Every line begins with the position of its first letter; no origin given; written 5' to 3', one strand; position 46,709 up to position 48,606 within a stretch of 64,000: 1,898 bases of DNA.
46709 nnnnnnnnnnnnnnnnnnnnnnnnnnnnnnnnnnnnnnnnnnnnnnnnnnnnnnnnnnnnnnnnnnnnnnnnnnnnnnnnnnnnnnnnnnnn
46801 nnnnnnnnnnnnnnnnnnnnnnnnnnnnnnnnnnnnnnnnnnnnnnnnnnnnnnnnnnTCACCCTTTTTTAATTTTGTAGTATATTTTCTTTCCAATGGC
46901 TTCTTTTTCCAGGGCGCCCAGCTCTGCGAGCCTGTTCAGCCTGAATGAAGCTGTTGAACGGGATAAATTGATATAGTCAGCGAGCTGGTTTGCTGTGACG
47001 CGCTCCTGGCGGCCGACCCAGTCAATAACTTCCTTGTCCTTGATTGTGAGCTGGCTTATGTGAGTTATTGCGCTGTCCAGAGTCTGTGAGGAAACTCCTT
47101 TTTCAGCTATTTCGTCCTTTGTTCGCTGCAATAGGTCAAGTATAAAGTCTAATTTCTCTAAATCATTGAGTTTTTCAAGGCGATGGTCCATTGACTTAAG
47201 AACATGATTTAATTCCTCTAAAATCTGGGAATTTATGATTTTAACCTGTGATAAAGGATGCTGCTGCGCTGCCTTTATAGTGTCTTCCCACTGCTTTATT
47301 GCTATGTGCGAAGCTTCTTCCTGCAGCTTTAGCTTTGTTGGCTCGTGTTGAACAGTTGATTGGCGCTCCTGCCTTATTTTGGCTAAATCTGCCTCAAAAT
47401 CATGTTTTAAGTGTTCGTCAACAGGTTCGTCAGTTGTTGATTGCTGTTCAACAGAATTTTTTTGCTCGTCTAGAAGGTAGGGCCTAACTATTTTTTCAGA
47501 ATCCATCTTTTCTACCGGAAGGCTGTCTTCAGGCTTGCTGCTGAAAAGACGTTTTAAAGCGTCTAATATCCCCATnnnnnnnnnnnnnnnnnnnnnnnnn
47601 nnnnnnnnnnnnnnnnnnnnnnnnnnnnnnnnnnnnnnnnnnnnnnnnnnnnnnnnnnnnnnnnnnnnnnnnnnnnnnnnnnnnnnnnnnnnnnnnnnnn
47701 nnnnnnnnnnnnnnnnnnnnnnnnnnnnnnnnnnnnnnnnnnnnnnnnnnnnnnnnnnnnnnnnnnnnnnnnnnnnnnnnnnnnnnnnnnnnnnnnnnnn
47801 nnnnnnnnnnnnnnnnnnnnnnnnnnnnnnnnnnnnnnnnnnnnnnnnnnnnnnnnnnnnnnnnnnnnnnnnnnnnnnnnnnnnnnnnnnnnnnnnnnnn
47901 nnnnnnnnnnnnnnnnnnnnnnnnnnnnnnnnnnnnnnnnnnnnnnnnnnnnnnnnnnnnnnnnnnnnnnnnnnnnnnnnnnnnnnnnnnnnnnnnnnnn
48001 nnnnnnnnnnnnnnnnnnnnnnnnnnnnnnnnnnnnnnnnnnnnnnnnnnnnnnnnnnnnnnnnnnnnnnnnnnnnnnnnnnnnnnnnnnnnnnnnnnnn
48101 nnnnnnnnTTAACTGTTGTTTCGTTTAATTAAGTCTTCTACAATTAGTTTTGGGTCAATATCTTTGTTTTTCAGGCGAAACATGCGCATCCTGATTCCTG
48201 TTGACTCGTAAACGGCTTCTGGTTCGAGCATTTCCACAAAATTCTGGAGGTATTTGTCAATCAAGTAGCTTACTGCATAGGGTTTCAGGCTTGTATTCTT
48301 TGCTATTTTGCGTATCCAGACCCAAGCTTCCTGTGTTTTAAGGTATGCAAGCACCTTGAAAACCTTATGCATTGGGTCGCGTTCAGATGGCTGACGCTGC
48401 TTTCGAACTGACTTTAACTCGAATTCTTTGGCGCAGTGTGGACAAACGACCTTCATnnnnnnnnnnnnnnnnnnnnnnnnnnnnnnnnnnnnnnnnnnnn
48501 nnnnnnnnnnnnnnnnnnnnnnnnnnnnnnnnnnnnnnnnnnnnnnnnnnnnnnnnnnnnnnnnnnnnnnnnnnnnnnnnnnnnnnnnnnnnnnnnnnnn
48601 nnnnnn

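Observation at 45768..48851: Cluster of secreted Cys-rich mini-proteins, a Cys-motif membrane protein and a zinc-ribbon micro-gene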

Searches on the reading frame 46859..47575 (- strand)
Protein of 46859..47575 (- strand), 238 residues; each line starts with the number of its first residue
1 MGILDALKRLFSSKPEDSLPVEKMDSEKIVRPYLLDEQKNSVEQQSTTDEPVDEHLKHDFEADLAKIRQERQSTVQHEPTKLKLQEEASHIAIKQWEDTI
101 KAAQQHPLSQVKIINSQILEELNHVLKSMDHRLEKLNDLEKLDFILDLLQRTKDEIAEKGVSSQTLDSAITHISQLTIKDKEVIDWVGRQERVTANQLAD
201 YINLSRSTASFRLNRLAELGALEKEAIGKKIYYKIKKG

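Call 7: search_protein_families(library=pfam, max_evalue=0.1, proteins=[window:46859-47575:-])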
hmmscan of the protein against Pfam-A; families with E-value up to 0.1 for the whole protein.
window:46859-47575:- (238 aa): 16 families
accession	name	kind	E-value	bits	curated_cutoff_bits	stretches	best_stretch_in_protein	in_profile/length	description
PF12802.13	MarR_2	-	6.9e-07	29.8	27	1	175-226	2-54/61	MarR family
PF09339.16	HTH_IclR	-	2.3e-05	24.5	22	1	183-225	8-51/52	IclR helix-turn-helix domain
PF21248.3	SoFic-like_C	-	0.00016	22.3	27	1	178-233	16-71/76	Protein adenylyltransferase SoFic-like, C-terminal domain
PF12840.13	HTH_20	-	0.00016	22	27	1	191-224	17-50/51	Helix-turn-helix domain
PF13412.12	HTH_24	-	0.00029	20.8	21.9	1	180-220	5-45/48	Winged helix-turn-helix DNA-binding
PF13545.12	HTH_Crp_2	-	0.00046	20.5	27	1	193-224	23-55/70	Crp-like helix-turn-helix domain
PF08279.18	HTH_11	-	0.00057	20.1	25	1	190-221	13-45/55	HTH domain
PF01047.28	MarR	-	0.0021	18.3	24.6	1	182-225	7-50/59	MarR family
PF01978.25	TrmB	-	0.0026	18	25.6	1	190-234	20-64/68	Sugar-specific transcriptional regulator TrmB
PF08222.17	HTH_CodY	-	0.005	16.9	27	0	192-233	4-45/61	CodY helix-turn-helix domain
PF01022.26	HTH_5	-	0.0063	16.8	22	1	194-220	17-43/47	Bacterial regulatory protein, arsR family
PF13463.12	HTH_27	-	0.017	15.8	22.2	1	179-225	4-51/68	Winged helix DNA-binding domain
PF04967.18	HTH_10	-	0.02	15.1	23.1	0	192-215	23-46/53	HTH DNA binding domain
PF24033.1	DUF7342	-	0.065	13.7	31.6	1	193-235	18-60/150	Family of unknown function (DUF7342)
PF20432.4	Xre-like-HTH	-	0.073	13.8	25.8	0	192-221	23-52/63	Antitoxin Xre-like helix-turn-helix domain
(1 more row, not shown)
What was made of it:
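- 46859..47575 (-): 238-aa MarR-like wHTH regulator, first gene of the operon. The HTH is at residues ~175-226. PF12802 MarR_2 scores 29.8 bits against a cut-off of 27 (call 7).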

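Call 85: search_protein_families(library=padloc, max_evalue=0.01, proteins=[window:46859-47575:-])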
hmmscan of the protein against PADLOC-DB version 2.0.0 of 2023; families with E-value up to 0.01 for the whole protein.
window:46859-47575:- (238 aa): 10 families
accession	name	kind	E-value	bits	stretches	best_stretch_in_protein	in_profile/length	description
PDLC01720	Csa3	-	1.8e-06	26.5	1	163-236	25-89/118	Csa3_1_CAS-I-II-III-IV-V-VI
PDLC03963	SoFic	-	2.8e-05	21.7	1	143-233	254-350/361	-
PDLC01852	CARF3--CARF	-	0.00041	18.3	1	175-230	140-195/208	-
PDLC01438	Csa3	-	0.00091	17.3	1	36-236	83-202/305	"CAS-I,CAS-II,CAS-III,CAS-IV,CAS-V,CAS-VI; associated_signaling"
PDLC01853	CARF3--CARF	-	0.00096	16.9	1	171-226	131-188/209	-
PDLC01044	Csa3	-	0.003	15.5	1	150-225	110-182/194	Type I-A associated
PDLC01434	CasR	-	0.0031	15.4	1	173-232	124-181/191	"CAS-I,CAS-II,CAS-III,CAS-IV,CAS-V,CAS-VI; associated_signaling"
PDLC01858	CARF3--CARF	-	0.006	14.5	0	173-227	139-192/204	-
PDLC01848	CARF3--CARF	-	0.0064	14.2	0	174-226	133-183/197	-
PDLC01879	CARF3--CARF_TM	-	0.0083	13.8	0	175-236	153-210/222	-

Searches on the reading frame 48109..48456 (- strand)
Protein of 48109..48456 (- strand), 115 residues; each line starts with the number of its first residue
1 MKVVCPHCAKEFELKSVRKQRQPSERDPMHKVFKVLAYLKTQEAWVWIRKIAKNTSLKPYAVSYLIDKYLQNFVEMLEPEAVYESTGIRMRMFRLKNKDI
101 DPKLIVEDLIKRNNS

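Call 7: search_protein_families(library=pfam, max_evalue=0.1, proteins=[window:48112-48456:-])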
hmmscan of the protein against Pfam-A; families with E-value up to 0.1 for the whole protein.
seq(115 aa): 2 families
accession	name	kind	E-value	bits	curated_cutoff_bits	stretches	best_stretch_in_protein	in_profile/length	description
PF13717.11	Zn_ribbon_4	-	0.0026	18.1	30.3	1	1-15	1-15/36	zinc-ribbon domain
PF02186.21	TFIIE_beta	-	0.018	15.7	28.1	1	31-59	4-31/66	TFIIE beta subunit core domain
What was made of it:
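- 48109..48456 (-): 115-aa gene downstream of P_B, with an N-terminal CxxC. No family reaches its threshold. Only weak Pfam hits (call 7).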

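Call 23: search_protein_families(library=ncbifam, max_evalue=1, proteins=[window:48112-48456:-])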
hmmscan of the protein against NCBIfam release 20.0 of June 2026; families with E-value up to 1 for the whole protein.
seq(115 aa): 1 family
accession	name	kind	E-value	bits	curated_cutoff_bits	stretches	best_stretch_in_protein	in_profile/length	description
NF038384.1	zinc_YnfU_fam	subfamily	0.16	11.5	36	1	2-13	16-27/52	YnfU family zinc-binding protein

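Call 85: search_protein_families(library=padloc, max_evalue=0.01, proteins=[window:48109-48456:-])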
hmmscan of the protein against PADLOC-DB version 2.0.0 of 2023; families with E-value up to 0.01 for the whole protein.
window:48109-48456:- (115 aa): 0 families
